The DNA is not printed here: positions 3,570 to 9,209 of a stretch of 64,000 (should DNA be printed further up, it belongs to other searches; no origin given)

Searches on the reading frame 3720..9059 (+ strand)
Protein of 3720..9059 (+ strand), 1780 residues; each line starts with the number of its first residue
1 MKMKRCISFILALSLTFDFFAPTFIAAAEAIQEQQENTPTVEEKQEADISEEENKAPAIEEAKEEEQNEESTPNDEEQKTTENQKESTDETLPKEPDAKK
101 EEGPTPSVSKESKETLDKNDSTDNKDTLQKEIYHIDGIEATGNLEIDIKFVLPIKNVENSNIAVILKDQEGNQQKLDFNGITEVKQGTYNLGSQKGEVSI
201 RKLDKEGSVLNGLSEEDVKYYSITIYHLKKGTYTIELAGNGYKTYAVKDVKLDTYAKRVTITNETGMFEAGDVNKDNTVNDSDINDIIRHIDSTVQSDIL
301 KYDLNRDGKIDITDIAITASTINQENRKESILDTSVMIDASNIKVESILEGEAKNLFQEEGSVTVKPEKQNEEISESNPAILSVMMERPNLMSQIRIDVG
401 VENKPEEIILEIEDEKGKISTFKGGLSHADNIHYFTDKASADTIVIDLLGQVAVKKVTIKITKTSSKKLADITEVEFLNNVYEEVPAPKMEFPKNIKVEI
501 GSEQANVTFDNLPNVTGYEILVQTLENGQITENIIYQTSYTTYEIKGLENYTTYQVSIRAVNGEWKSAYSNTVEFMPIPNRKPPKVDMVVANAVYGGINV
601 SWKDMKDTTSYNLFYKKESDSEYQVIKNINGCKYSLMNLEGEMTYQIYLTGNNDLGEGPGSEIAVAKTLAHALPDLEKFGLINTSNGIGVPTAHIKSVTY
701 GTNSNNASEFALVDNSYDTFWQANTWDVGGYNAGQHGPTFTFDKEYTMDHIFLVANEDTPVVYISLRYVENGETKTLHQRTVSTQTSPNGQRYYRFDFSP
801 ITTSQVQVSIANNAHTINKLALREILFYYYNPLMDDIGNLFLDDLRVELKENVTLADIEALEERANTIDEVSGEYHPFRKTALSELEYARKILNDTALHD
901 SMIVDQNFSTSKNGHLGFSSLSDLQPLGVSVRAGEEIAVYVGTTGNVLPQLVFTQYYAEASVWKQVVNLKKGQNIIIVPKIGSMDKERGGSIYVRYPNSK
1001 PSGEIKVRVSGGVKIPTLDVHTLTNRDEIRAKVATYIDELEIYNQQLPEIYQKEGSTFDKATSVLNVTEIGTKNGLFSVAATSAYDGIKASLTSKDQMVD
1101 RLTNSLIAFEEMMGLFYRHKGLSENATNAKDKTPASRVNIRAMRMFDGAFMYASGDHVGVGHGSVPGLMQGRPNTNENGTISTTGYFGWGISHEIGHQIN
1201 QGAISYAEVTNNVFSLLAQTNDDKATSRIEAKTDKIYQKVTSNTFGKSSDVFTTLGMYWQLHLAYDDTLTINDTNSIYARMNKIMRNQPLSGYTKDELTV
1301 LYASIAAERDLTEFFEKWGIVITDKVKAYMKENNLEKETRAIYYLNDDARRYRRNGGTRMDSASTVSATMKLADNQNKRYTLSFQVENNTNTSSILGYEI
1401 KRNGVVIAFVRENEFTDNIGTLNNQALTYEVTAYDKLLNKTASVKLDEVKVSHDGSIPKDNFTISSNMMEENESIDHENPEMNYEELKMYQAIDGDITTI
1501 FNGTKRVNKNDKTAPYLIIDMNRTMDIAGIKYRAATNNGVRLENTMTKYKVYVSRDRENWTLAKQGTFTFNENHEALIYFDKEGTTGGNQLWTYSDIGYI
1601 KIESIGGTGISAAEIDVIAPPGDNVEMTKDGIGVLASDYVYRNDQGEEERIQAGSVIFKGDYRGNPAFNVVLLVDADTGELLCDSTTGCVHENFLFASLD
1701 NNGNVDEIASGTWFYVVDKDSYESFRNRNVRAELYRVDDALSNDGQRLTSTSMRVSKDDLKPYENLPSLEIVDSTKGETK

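Call 36: search_protein_families(library=pfam, proteins=[window:3720-9059:+], max_evalue=0.0001)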
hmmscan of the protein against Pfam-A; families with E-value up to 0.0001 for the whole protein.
window:3720-9059:+ (1780 aa): 5 families
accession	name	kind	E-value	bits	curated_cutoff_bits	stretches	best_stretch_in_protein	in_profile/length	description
PF13402.12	Peptidase_M60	-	4.3e-18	66.3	25.8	1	1157-1319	93-275/275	Peptidase M60, enhancin and enhancin-like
PF00041.27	fn3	-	3e-14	53.4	25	1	493-574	3-82/84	Fibronectin type III domain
PF00754.31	F5_F8_type_C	-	4.7e-13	49.8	28.2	1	1488-1582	13-101/127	F5/8 type C domain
PF00404.24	Dockerin_1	-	1.6e-07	31.9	22.9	1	270-317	1-51/57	Dockerin type I domain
PF22633.2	F5_F8_type_C_2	-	4.4e-05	24.4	27.8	0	1492-1578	2-79/91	NedA-like, galactose-binding domain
